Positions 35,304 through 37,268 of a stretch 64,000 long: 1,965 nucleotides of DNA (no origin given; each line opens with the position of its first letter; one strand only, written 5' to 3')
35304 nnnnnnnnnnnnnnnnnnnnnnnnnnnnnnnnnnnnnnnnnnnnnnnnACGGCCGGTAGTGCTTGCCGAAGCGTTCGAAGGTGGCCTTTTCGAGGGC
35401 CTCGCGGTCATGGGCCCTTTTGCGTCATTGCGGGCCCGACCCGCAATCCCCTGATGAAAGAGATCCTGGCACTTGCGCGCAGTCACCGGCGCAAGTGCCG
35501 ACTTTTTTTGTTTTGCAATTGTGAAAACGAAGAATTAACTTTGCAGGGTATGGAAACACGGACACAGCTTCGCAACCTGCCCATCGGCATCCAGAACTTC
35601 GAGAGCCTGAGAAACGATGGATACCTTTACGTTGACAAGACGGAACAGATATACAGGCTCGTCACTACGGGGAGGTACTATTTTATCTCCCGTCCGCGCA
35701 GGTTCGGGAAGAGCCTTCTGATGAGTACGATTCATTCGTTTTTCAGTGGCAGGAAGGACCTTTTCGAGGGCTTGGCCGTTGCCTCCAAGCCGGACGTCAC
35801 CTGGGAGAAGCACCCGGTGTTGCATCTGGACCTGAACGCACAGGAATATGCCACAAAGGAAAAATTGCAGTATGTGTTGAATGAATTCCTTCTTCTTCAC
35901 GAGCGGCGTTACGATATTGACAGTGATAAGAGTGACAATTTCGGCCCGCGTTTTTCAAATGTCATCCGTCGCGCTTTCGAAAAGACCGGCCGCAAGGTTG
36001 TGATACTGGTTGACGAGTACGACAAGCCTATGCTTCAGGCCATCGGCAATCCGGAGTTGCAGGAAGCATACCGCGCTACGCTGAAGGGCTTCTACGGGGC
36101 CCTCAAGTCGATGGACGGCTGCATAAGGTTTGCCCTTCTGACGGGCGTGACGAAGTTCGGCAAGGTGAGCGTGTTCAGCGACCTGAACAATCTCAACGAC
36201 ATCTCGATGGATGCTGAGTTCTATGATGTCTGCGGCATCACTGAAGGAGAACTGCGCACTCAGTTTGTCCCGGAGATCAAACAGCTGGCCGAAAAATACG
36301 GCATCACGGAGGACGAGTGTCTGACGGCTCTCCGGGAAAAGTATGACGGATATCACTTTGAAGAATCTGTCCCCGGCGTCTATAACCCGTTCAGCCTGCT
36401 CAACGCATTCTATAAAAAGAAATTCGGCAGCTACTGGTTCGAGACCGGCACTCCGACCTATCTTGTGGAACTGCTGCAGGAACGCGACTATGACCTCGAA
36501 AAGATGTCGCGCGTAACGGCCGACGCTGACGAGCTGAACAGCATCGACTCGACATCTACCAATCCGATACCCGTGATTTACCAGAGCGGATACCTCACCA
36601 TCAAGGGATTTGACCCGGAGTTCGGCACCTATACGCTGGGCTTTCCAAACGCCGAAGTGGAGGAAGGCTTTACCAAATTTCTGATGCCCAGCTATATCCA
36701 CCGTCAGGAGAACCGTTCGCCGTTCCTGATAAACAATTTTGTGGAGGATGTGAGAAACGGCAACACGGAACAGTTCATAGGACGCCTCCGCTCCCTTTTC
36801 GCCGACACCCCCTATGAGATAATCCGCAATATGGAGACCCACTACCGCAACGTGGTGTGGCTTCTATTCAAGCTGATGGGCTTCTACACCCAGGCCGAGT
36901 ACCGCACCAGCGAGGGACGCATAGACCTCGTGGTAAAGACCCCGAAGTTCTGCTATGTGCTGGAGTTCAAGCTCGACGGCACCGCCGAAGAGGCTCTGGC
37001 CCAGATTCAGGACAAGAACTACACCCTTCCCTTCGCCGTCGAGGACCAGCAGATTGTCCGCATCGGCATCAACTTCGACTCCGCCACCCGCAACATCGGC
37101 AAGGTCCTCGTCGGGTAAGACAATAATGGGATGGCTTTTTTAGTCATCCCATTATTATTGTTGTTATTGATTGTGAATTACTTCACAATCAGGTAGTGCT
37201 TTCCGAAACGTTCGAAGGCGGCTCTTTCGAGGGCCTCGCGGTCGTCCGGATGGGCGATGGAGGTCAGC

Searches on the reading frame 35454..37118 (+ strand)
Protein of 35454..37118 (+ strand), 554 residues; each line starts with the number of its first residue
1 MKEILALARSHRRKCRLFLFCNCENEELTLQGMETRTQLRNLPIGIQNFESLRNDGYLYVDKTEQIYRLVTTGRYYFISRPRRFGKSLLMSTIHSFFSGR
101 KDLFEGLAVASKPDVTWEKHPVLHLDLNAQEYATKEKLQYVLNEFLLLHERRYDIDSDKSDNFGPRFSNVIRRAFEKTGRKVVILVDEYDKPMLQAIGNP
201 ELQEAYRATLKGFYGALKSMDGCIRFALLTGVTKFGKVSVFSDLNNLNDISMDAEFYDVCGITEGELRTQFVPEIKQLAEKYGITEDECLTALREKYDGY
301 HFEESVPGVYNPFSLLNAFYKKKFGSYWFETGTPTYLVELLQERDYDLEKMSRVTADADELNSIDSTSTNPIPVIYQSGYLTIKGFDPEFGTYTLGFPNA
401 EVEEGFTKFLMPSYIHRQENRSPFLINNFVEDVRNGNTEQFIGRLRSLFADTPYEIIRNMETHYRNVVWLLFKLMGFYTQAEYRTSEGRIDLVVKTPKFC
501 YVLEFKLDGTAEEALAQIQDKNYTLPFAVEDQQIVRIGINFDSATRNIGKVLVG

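Call 4: search_protein_families(library=pfam, proteins=[window:35454-37118:+], max_evalue=0.01)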
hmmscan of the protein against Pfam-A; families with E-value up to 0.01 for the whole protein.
window:35454-37118:+ (554 aa): 2 families
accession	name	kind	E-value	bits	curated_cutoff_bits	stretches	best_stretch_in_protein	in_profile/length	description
PF09820.16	AAA-ATPase_like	-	1.1e-68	231.5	26.1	1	43-241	1-201/201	Predicted AAA-ATPase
PF08011.17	PDDEXK_9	-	5.3e-22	78.2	25.5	1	461-549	3-103/105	PD-(D/E)XK nuclease superfamily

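Call 5: search_protein_families(library=ncbifam, proteins=[window:35454-37118:+], max_evalue=0.01)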
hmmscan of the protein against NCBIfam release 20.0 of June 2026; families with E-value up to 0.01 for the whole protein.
window:35454-37118:+ (554 aa): 0 families
